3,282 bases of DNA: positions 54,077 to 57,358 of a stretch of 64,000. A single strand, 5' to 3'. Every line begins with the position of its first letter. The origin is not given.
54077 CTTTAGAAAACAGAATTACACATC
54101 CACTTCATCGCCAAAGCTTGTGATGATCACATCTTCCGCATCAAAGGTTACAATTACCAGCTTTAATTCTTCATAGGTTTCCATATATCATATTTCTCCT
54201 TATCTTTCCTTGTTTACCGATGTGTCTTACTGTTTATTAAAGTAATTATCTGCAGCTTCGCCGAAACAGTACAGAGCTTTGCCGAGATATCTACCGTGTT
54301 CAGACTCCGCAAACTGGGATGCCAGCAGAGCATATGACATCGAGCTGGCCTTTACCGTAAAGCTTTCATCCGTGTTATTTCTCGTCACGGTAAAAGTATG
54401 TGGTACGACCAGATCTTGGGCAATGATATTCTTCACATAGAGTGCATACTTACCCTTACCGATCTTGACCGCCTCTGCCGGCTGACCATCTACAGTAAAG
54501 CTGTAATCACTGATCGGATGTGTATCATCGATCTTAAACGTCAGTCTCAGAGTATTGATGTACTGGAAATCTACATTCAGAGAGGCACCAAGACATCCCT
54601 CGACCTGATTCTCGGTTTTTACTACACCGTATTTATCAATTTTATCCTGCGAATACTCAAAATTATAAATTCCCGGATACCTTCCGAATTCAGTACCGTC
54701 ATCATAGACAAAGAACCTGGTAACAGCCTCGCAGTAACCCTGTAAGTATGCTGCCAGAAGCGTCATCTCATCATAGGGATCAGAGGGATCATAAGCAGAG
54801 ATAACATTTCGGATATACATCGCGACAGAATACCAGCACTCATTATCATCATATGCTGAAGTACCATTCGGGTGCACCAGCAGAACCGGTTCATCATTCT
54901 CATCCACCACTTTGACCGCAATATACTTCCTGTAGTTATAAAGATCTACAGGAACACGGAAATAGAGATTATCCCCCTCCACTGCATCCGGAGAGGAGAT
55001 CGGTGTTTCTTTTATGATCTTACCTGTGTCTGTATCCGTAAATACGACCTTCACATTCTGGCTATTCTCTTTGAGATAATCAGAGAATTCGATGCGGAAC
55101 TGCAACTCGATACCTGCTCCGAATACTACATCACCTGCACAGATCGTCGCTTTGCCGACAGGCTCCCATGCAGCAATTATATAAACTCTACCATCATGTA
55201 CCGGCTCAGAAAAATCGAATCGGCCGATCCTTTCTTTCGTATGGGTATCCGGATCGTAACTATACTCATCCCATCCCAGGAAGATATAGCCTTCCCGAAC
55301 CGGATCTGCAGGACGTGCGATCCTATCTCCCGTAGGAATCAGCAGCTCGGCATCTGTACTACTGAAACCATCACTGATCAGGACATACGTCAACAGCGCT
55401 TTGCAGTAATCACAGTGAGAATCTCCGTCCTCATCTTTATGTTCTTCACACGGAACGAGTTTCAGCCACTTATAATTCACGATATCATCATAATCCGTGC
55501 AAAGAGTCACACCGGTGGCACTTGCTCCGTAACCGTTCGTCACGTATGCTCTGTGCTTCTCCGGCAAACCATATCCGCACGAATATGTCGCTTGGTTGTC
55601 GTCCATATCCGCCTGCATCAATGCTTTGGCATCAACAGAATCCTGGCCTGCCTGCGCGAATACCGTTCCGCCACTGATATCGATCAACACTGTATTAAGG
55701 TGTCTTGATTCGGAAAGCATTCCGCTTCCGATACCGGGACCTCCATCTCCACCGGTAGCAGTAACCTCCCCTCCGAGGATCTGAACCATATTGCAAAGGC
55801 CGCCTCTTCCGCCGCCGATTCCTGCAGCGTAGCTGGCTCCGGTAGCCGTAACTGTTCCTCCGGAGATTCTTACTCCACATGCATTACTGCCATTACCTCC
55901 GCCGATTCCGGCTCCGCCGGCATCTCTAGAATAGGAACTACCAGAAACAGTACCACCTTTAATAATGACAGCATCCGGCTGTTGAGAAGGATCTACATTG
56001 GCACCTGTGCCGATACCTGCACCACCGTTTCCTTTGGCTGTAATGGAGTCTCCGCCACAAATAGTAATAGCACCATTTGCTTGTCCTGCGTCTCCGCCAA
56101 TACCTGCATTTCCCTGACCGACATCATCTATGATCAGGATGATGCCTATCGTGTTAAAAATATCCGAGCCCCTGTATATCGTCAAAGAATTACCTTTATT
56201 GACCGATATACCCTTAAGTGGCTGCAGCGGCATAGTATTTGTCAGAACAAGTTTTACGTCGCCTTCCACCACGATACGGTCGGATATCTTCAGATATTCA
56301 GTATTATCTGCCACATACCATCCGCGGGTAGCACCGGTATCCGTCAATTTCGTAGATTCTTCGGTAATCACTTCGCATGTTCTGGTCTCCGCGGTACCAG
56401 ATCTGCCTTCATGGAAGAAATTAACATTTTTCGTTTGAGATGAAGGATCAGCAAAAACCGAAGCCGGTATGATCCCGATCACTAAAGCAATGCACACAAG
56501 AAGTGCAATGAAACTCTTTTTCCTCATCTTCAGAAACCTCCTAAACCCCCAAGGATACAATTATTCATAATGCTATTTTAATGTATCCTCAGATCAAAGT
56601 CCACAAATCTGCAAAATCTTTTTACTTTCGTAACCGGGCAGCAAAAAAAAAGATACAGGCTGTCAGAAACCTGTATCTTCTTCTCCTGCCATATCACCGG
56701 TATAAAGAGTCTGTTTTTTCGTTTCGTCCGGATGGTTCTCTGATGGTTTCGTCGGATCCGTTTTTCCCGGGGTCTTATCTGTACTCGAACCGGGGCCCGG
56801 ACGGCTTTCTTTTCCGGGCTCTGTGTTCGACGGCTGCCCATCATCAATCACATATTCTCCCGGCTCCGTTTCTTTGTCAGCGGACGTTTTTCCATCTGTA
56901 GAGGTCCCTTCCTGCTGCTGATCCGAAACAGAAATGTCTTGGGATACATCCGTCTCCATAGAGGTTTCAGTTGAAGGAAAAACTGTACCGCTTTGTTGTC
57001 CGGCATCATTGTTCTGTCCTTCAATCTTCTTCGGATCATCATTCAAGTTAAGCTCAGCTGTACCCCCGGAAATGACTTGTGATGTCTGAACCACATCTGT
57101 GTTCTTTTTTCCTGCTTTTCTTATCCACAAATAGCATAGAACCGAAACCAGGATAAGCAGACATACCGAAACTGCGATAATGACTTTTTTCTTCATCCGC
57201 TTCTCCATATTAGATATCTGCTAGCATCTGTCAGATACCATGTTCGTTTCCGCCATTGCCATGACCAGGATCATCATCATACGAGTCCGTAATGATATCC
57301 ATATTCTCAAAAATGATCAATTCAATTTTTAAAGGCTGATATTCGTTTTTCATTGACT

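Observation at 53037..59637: Tandem duplication of an uncharacterised module: Gly-rich beta-helix exoprotein / tiny acidic ORF / anchored disordered protein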

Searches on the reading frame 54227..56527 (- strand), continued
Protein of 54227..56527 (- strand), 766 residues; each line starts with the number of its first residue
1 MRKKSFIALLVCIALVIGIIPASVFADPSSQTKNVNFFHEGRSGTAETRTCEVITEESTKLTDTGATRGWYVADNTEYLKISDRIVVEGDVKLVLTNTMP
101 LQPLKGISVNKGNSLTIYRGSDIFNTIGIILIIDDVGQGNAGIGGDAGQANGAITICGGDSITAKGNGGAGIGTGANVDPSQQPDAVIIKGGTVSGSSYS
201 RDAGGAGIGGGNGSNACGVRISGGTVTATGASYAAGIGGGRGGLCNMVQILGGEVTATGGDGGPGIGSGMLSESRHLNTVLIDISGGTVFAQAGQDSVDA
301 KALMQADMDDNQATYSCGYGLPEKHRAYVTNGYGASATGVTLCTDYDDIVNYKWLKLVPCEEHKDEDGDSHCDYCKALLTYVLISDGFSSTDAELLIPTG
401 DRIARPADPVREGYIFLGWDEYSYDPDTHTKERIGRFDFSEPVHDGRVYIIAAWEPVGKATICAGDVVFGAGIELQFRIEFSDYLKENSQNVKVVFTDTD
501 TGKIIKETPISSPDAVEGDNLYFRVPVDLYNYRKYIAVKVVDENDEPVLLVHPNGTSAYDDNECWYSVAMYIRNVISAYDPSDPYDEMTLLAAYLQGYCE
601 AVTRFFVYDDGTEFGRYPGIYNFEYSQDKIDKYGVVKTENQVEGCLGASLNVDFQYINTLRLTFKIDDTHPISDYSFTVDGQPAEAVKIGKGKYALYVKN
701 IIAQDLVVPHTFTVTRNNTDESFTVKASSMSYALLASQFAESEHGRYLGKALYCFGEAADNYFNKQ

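Call 59: fold_search(model_id=the predicted structure, library=pdb)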
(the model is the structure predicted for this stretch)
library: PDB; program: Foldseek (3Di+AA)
matches with E <= 10: 1592; with E <= 0.001: 1
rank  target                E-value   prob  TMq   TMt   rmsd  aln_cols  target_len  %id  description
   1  2y25_A                1.8e-04  0.96  0.10  0.20  18.5       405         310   11  Crystal structure of the myomesin domains My11-My13 (released 2011-12-21)
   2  1z7z_I                1.6e-03  0.93  0.09  0.15  18.4       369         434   10  Cryo-em structure of human coxsackievirus A21 complexed with five domain icam-1kilifi (released 2005-08-02)
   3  3rbs                  3.4e-03  0.97  0.10  0.30  16.4       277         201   12  Crystal structure of the myomesin domains 10 and 11 (released 2012-03-07)
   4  8ave_B                3.5e-03  0.82  0.08  0.10  21.3       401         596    9  Human leptin in complex with the human LEP-R ectodomain fused to a C-terminal trimeric isoleucine GCN4 zipper (2:2 mod (released 2023-04-05)
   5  9qk2_F                3.5e-03  0.30  0.08  0.09  29.6       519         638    9  Structure of the Complement classical and lectin pathway C3 convertase in complex with substrate C3 (released 2025-12-24)
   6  5e4e_C                4.3e-03  0.94  0.10  0.22  20.8       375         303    8  Engineered Interleukin-13 bound to receptor (released 2015-12-02)
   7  1tdq_A                6.2e-03  0.92  0.11  0.25  18.4       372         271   10  Structural basis for the interactions between tenascins and the C-type lectin domains from lecticans: evidence for a c (released 2004-08-31)
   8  5e4q                  6.2e-03  0.80  0.12  0.21  15.4       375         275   10  Crystal structure of mouse CNTN3 FN1-FN3 domains (released 2016-08-31)
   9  5dmk_H                6.9e-03  0.90  0.08  0.27  19.1       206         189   14  Crystal Structure of IAg7 in complex with RLGL-WE14 (released 2015-10-28)
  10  5n47_F                6.9e-03  0.90  0.10  0.23  17.7       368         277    9  Structure of Anticalin N7E in complex with the three-domain fragment Fn7B8 of human oncofetal fibronectin (released 2018-02-14)
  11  5vkj_A                6.9e-03  0.90  0.12  0.25  16.9       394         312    7  Crystal structure of human CD22 Ig domains 1-3 (released 2017-10-04)
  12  5dmk_B                7.2e-03  0.92  0.09  0.28  19.5       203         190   14  Crystal Structure of IAg7 in complex with RLGL-WE14 (released 2015-10-28)
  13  6s9f_A                7.9e-03  0.57  0.08  0.19  23.3       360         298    9  Drosophila OTK, extracellular domains 3-5 (released 2020-03-25)
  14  6x3a                  1.0e-02  0.72  0.11  0.21  19.1       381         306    9  Crystal structure of the FN4-FN6 domains of human PTPRD (released 2021-05-26)
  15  6blq_B                1.2e-02  0.82  0.08  0.24  19.1       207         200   14  Crystal Structure of IAg7 in complex with insulin mimotope p8E9E (released 2017-12-20)
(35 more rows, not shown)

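Call 100: find_encoding_contigs(protein=P0025, flank=8000, max_places=1)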
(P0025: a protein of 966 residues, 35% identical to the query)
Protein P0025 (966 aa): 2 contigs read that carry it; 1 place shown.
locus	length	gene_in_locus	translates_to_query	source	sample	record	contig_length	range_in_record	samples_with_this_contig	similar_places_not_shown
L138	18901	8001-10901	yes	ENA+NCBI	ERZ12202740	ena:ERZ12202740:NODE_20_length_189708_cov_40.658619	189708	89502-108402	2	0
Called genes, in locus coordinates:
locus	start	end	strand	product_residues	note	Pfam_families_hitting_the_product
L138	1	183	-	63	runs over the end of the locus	-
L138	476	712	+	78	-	-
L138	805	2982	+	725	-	PF00239:Resolvase, PF07508:Recombinase, PF13408:Zn_ribbon_recom, PF15714:SpoVT_C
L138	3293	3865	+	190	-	PF03729:DUF308 (weak)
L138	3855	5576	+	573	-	PF03109:ABC1, PF27536:UbiB_helical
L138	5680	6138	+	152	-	-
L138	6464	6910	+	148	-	PF00011:HSP20, PF17886:ArsA_HSP20 (weak)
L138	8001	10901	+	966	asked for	PF18889:Beta_helix_3 (faint)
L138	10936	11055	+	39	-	-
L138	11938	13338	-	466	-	PF14659:Phage_int_SAM_3, PF22022:Phage_int_M (faint), PF00589:Phage_integrase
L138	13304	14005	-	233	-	PF01381:HTH_3, PF12844:HTH_19, PF13560:HTH_31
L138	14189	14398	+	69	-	-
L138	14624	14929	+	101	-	-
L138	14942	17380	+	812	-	PF22763:NrS1-1_pol-like_HBD, PF08706:D5_N, PF19263:DUF5906 (weak)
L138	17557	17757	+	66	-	-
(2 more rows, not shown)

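Call 101: find_encoding_contigs(protein=P0113, flank=8000, max_places=1)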
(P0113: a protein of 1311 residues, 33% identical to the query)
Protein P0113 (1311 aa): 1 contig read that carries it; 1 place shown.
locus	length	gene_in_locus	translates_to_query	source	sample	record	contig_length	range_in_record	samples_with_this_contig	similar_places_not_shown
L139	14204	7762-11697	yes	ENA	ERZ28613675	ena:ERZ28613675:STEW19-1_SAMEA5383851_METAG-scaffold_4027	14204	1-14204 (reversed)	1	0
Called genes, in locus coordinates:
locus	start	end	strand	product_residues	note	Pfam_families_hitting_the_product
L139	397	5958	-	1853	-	PF02368:Big_2 (weak), PF00404:Dockerin_1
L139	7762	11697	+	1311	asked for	PF18889:Beta_helix_3 (faint), PF18998:Flg_new_2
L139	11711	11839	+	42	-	-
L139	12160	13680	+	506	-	PF01235:Na_Ala_symp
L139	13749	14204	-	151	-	?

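Call 102: find_encoding_contigs(protein=P0060, flank=8000, max_places=1)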
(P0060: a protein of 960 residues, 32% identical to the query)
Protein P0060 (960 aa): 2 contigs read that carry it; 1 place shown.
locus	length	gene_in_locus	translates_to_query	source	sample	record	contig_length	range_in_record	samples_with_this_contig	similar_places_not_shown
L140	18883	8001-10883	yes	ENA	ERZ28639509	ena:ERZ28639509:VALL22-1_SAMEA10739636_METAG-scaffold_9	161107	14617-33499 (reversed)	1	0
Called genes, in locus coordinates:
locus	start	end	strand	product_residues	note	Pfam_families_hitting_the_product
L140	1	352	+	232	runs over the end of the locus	PF18912:DZR_2 (weak), PF00156:Pribosyltran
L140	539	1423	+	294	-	PF10613:Lig_chan-Glu_bd (weak), PF00497:SBP_bac_3, PF09084:NMT1 (faint), PF12974:Phosphonate-bd (weak)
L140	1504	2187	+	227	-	PF00528:BPD_transp_1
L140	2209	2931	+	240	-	PF09818:ABC_ATPase (faint), PF00005:ABC_tran, PF13304:AAA_21 (weak), PF02463:SMC_N (weak)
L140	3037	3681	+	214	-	PF00072:Response_reg, PF00486:Trans_reg_C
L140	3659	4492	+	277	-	PF00512:HisKA, PF02518:HATPase_c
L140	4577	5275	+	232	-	PF02463:SMC_N (weak), PF00005:ABC_tran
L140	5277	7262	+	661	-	PF02687:FtsX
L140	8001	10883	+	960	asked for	PF18889:Beta_helix_3 (faint), PF02368:Big_2, PF00395:SLH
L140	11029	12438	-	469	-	PF00239:Resolvase (weak), PF07508:Recombinase, PF13408:Zn_ribbon_recom, PF14287:DUF4368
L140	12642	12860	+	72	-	-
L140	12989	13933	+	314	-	PF19481:DUF6017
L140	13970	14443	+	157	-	PF12687:DUF3801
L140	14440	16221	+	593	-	PF02534:T4SS-DNA_transf, PF10412:TrwB_AAD_bind, PF12696:TraG-D_C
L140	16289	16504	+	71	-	PF12750:Maff2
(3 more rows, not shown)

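Call 103: find_encoding_contigs(protein=P0026, flank=8000, max_places=1)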
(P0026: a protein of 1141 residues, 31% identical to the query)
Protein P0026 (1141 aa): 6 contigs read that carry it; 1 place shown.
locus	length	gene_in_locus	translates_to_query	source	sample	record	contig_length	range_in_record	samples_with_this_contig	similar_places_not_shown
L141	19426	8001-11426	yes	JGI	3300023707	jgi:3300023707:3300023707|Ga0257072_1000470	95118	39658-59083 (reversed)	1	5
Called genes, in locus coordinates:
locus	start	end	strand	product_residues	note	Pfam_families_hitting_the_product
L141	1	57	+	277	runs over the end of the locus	-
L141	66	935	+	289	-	PF09986:DUF2225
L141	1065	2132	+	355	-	PF01628:HrcA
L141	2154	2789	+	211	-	PF01025:GrpE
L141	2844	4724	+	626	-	-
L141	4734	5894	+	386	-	-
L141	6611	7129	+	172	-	-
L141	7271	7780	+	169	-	-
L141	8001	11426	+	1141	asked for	PF18889:Beta_helix_3 (weak), PF09479:Flg_new, PF13306:LRR_5 (weak)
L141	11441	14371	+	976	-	PF18889:Beta_helix_3 (faint), PF09479:Flg_new, PF13306:LRR_5 (weak)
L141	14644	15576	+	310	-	PF19300:BPD_transp_1_N, PF00528:BPD_transp_1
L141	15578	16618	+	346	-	PF12911:OppC_N, PF00528:BPD_transp_1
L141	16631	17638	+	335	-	PF00005:ABC_tran, PF13304:AAA_21 (faint), PF08352:oligo_HPY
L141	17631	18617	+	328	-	PF00005:ABC_tran, PF08352:oligo_HPY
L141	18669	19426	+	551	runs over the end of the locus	PF00496:SBP_bac_5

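Call 109: search_protein_families(library=padloc, proteins=[window:54227-56527:-], max_evalue=0.01)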
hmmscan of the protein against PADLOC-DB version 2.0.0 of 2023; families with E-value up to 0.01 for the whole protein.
window:54227-56527:- (766 aa): 0 families

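Call 110: search_protein_families(library=phrogs, proteins=[window:54227-56527:-], max_evalue=0.01)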
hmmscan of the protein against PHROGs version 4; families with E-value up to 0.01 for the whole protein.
window:54227-56527:- (766 aa): 0 families

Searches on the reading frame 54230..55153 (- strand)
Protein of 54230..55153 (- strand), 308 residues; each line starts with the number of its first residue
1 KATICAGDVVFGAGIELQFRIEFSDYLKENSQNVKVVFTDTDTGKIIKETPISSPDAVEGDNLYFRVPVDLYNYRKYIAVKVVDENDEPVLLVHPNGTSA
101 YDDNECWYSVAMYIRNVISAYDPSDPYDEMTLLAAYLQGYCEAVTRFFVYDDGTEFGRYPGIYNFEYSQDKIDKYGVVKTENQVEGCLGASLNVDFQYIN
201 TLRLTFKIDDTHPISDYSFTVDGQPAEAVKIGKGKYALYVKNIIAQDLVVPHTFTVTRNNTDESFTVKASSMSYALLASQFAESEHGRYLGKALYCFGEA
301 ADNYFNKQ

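Call 30: find_homologous_proteins(query=A4, max_evalue=0.01)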
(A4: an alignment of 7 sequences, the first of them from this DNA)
Query A4 (7 sequences) (308 aa, profile of the alignment): 4 proteins with E <= 0.01 among 6676 candidates.
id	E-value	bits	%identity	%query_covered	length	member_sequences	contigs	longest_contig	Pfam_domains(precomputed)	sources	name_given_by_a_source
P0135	2.6e-83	298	33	99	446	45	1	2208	-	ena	-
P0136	7.6e-81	290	33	98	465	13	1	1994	-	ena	-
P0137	2.3e-56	209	32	81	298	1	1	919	-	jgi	jgi:hypothetical protein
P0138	2.5e-3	35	36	18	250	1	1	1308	-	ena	-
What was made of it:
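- Tried and rejected: It returned only 4 hits (call 30).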

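Call 91: search_protein_representatives(alignment_id=A9)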
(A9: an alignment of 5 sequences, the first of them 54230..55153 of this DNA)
Query: 5 sequences, 292 profile positions. Proteins with E-value up to 0.001 (for the whole library): 5212; up to 1e-10: 2757; up to 1e-30: 471. The best 150 are listed.
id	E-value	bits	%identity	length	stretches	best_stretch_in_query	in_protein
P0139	7.8e-126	435.7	-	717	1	2-291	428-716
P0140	2.0e-125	434.4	-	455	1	2-291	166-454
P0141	8.7e-125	432.3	-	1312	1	1-291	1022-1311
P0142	6.7e-117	406.4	-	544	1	1-291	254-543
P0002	3.7e-110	384.2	-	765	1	1-292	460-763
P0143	1.7e-107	375.5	-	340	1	1-291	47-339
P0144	6.9e-106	370.2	-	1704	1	1-291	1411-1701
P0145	1.1e-92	326.9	-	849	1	2-290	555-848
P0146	2.4e-92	325.8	-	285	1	78-291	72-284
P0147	7.8e-91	320.8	-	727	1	2-290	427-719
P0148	4.9e-89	314.9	-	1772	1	1-290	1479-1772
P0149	1.2e-86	307.1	-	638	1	2-291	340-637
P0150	3.2e-86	305.7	-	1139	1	3-291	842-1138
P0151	3.5e-86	305.6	-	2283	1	2-291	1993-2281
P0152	9.9e-86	304.1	-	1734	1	2-291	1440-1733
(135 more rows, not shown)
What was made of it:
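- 54230..55153 (-): CTD of A (residues 459-766): two Ig-like sandwiches, a helical insert and a C-terminal helical hairpin ending ................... 5,212 clusters in the exhaustive search (call 91).
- Tried and rejected: The exhaustive search showed 5,212 (call 91).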

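Call 92: predict_structure(alignment_id=A10)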
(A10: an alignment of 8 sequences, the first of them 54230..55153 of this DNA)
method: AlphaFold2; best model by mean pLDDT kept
length: 308 residues; sequences in the alignment: 8
mean_pLDDT: 87.7   pTM: 0.83
mean pLDDT of the five models: 87.7, 87.3, 87.1, 87.1, 87.1
residues with pLDDT >= 90: 182; 70-90: 104; 50-70: 19; < 50: 3
segments of 3 or more residues with pLDDT < 50: none
pLDDT, mean of each block of 10 residues (from residue 1): 91 88 91 93 93 75 86 91 94 87 92 91 77 91 81 55 78 87 88 77 93 95 96 95 90 95 94 92 87 91 82
secondary structure, 60 per line:
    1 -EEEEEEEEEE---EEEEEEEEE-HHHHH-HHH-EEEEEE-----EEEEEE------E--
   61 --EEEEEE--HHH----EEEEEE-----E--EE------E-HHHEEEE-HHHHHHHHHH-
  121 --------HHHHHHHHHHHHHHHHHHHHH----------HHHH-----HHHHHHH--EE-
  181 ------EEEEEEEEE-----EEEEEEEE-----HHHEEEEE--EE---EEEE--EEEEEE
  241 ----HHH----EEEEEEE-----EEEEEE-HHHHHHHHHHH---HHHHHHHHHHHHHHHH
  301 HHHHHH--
elements in order: E2-11 E15-23 H25-29 E35-40 E46-51 E63-68 E78-83 E105-108 H110-119 H129-149 H160-163 H169-175 E187-195 E201-208 E217-221 E229-232 E235-240 E252-258 E264-269 H271-281 H285-306
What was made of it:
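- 54230..55153 (-): AlphaFold2 pLDDT 87.7, pTM 0.83 (call 92).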

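Call 96: fold_search(model_id=the predicted structure, library=pdb)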
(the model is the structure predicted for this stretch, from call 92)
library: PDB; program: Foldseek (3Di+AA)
matches with E <= 10: 1725; with E <= 0.001: 4
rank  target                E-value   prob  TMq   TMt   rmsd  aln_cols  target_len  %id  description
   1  3rbs                  3.6e-04  0.98  0.22  0.30  16.2       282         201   12  Crystal structure of the myomesin domains 10 and 11 (released 2012-03-07)
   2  2y25_A                4.0e-04  0.97  0.20  0.20  17.1       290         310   12  Crystal structure of the myomesin domains My11-My13 (released 2011-12-21)
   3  6gvk_A                4.0e-04  0.96  0.18  0.25  21.3       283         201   10  Second pair of Fibronectin type III domains of integrin beta4 (T1663R mutant) bound to the bullous pemphigoid antigen  (released 2019-03-20)
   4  2y25_B                9.3e-04  0.94  0.20  0.20  16.8       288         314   12  Crystal structure of the myomesin domains My11-My13 (released 2011-12-21)
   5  9hv2_L                1.5e-03  0.85  0.19  0.26  17.6       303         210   11  Crystal structure of tri-specific FMDV mAb-34 Fab (released 2026-01-14)
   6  6gvl_A                1.5e-03  0.87  0.19  0.27  20.4       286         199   11  Second pair of Fibronectin type III domains of integrin beta4 bound to the bullous pemphigoid antigen BP230 (BPAG1e) (released 2019-03-20)
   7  1z7z_I                2.2e-03  0.94  0.20  0.15  17.4       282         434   11  Cryo-em structure of human coxsackievirus A21 complexed with five domain icam-1kilifi (released 2005-08-02)
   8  8ef2_L                2.4e-03  0.75  0.18  0.24  18.6       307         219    9  Crystal structure of a NHP anti-ZIKV neutralizing antibody rhMZ107-B (released 2023-08-30)
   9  5e4e_C                2.7e-03  0.96  0.21  0.22  14.7       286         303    8  Engineered Interleukin-13 bound to receptor (released 2015-12-02)
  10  7uwk_L                3.6e-03  0.69  0.20  0.24  18.4       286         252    9  Structure of the higher-order IL-25-IL-17RB complex (released 2022-07-27)
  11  7zan_C                4.2e-03  0.44  0.18  0.19  17.5       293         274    6  Crystal Structure of human IL-17A in complex with IL-17RA and IL-17RC (released 2022-10-12)
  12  5dmk_B                4.5e-03  0.82  0.19  0.28  19.4       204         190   14  Crystal Structure of IAg7 in complex with RLGL-WE14 (released 2015-10-28)
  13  3qt2_A                4.7e-03  0.84  0.22  0.22  16.8       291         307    8  Structure of a cytokine ligand-receptor complex (released 2012-02-01)
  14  3bpn_C                5.0e-03  0.91  0.20  0.21  15.1       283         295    9  Crystal structure of the IL4-IL4R-IL13Ra ternary complex (released 2008-02-05)
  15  5dmk_H                5.0e-03  0.77  0.18  0.28  19.2       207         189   14  Crystal Structure of IAg7 in complex with RLGL-WE14 (released 2015-10-28)
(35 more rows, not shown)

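Call 111: search_solved_structures(query=A9, max_evalue=1)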
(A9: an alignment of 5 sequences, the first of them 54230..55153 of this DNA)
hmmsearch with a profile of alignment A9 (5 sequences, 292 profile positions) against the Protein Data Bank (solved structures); distinct sequences matched with E-value up to 1: 0.
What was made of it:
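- Tried and rejected: A PDB sequence search found nothing (call 111).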

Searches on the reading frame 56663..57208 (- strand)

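Call 3: search_protein_families(library=pfam, proteins=[window:56663-57208:-], max_evalue=0.1)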
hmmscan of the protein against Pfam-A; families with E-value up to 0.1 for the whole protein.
window:56663-57208:- (181 aa): 0 families

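Call 4: search_protein_families(library=ncbifam, proteins=[window:56663-57208:-], max_evalue=0.1)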
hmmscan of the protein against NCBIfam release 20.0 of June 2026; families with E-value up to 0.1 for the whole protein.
window:56663-57208:- (181 aa): 1 family
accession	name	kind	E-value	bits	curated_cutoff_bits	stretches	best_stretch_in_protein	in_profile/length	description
NF045516.2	SepX_GlpR_1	exception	0.03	14.2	160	1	15-152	13-139/293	divisome protein SepX/GlpR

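Call 109: search_protein_families(library=padloc, proteins=[window:56663-57208:-], max_evalue=0.01)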
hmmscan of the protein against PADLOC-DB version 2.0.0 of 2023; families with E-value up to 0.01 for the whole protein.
window:56663-57208:- (181 aa): 1 family
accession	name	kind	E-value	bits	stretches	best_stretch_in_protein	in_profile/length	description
PDLC04061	PD-T4-6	-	0.0036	14.9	1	9-160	359-493/510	-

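Call 110: search_protein_families(library=phrogs, proteins=[window:56663-57208:-], max_evalue=0.01)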
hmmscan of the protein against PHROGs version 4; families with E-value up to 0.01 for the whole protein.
window:56663-57208:- (181 aa): 0 families
